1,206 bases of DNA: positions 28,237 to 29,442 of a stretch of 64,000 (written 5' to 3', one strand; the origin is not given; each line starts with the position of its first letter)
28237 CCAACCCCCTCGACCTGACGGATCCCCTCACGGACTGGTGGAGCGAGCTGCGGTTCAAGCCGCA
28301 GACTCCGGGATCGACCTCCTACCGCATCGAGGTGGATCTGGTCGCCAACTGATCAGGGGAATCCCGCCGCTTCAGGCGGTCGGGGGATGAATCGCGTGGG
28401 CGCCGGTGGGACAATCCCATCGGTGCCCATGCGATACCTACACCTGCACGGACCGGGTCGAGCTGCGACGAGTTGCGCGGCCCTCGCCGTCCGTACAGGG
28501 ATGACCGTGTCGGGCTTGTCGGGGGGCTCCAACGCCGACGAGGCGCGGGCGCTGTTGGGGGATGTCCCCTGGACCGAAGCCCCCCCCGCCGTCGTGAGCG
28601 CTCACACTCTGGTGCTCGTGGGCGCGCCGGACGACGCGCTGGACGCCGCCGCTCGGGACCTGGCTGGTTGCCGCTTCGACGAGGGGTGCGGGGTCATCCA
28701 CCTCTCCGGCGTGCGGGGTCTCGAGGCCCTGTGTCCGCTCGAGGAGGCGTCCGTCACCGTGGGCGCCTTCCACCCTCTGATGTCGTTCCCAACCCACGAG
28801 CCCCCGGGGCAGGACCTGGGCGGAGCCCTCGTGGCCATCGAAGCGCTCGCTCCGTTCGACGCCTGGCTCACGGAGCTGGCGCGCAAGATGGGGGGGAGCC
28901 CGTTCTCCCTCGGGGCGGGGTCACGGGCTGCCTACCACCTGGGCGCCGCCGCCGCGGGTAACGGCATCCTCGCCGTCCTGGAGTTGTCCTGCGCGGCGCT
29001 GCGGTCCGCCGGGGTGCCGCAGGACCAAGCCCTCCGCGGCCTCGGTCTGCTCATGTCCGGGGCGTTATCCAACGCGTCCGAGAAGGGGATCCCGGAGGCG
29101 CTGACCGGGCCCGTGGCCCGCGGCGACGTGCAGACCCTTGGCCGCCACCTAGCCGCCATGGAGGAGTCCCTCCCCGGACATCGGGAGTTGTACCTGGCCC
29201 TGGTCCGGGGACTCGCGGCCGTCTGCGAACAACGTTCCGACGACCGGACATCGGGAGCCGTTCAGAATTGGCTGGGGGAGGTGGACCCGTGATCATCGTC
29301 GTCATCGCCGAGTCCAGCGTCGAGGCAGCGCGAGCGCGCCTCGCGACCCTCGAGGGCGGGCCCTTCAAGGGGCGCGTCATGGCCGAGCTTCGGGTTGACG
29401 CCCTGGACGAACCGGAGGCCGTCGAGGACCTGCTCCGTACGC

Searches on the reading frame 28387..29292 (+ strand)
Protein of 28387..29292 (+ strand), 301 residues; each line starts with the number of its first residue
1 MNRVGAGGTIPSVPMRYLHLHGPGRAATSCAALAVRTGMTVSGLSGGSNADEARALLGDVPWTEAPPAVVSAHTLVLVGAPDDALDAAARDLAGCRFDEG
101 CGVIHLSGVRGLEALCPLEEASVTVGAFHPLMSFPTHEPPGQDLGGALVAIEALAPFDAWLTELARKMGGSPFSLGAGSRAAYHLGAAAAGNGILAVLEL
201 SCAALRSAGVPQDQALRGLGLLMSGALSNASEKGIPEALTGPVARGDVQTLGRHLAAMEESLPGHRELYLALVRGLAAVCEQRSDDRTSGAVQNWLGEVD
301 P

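Call 12: search_protein_families(library=pfam, proteins=[window:28387-29292:+], max_evalue=0.001)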
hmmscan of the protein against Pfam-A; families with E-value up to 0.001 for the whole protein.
window:28387-29292:+ (301 aa): 2 families
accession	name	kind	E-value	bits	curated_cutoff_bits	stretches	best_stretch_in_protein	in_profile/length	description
PF10728.14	DUF2520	-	1.4e-26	93.1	25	1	149-273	3-122/125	Domain of unknown function (DUF2520)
PF10727.15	Rossmann-like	-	9.6e-06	25.8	23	1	24-130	23-131/131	Rossmann-like domain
